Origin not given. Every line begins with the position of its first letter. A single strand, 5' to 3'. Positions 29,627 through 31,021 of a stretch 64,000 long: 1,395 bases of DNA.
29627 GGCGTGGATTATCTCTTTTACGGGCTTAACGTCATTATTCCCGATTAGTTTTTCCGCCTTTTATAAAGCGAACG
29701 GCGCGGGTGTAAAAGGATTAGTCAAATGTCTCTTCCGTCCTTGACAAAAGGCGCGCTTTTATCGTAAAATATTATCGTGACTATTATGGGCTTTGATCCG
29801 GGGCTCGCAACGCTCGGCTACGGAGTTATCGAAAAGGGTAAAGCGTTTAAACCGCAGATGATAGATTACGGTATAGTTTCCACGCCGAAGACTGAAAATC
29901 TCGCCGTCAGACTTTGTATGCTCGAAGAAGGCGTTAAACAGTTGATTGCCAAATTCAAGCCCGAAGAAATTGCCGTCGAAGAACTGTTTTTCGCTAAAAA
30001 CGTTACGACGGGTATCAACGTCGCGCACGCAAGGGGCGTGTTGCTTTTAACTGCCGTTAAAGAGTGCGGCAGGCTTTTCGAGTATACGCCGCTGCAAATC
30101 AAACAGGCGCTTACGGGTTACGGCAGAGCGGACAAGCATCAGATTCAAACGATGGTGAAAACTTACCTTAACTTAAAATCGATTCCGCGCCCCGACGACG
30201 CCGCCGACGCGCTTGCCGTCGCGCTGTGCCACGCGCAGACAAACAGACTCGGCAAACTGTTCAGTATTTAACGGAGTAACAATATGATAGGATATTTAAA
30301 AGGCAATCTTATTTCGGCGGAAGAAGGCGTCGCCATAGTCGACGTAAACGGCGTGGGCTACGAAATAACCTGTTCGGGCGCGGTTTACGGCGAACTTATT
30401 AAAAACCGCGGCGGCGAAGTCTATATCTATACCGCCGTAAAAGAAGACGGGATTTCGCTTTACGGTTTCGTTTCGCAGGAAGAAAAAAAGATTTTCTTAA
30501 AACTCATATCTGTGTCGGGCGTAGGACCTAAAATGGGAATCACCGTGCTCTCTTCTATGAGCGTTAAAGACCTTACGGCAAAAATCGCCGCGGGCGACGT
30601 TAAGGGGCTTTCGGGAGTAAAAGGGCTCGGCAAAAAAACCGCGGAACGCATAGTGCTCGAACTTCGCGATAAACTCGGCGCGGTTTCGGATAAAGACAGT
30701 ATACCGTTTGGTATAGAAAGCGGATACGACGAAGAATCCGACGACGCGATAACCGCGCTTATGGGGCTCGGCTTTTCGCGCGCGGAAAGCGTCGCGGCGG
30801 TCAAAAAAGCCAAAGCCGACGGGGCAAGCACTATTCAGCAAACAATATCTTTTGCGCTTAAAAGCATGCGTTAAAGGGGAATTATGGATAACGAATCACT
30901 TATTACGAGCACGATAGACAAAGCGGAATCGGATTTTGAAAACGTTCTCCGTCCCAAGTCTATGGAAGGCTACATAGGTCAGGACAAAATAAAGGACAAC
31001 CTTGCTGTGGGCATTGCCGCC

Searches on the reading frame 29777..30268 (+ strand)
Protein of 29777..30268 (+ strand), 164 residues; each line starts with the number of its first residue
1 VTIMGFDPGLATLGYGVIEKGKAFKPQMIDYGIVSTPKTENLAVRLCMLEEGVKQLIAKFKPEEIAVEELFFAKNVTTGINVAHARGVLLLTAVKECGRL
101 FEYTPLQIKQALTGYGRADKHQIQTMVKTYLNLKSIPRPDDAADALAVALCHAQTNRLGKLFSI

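Call 47: search_protein_families(library=pfam, max_evalue=0.001, proteins=[window:29777-30268:+])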
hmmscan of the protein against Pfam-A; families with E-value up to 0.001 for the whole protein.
window:29777-30268:+ (164 aa): 1 family
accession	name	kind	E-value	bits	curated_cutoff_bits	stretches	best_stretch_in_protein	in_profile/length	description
PF02075.23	RuvC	-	3.3e-50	170.3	22.2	1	3-152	1-148/148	Crossover junction endodeoxyribonuclease RuvC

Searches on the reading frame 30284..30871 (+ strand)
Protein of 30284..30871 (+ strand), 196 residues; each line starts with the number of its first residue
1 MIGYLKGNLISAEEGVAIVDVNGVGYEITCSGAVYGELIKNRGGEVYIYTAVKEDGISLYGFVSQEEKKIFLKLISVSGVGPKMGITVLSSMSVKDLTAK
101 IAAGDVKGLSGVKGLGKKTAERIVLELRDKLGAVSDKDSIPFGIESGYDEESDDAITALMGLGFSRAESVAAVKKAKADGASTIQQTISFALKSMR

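Call 48: search_protein_families(library=pfam, max_evalue=0.001, proteins=[window:30284-30871:+])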
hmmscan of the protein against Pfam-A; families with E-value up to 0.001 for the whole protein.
window:30284-30871:+ (196 aa): 4 families
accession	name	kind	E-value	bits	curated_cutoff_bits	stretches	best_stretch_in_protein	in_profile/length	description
PF01330.27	RuvA_N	-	1.7e-18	66.9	23.6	1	1-61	1-61/61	RuvA N terminal domain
PF14520.12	HHH_5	-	2.2e-15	57.3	27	1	71-129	1-57/57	Helix-hairpin-helix domain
PF07499.19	RuvA_C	-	1.9e-08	35.1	24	1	152-195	3-46/47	RuvA, C-terminal domain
PF00633.29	HHH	-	9.3e-05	22.5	24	0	104-124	8-28/30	Helix-hairpin-helix motif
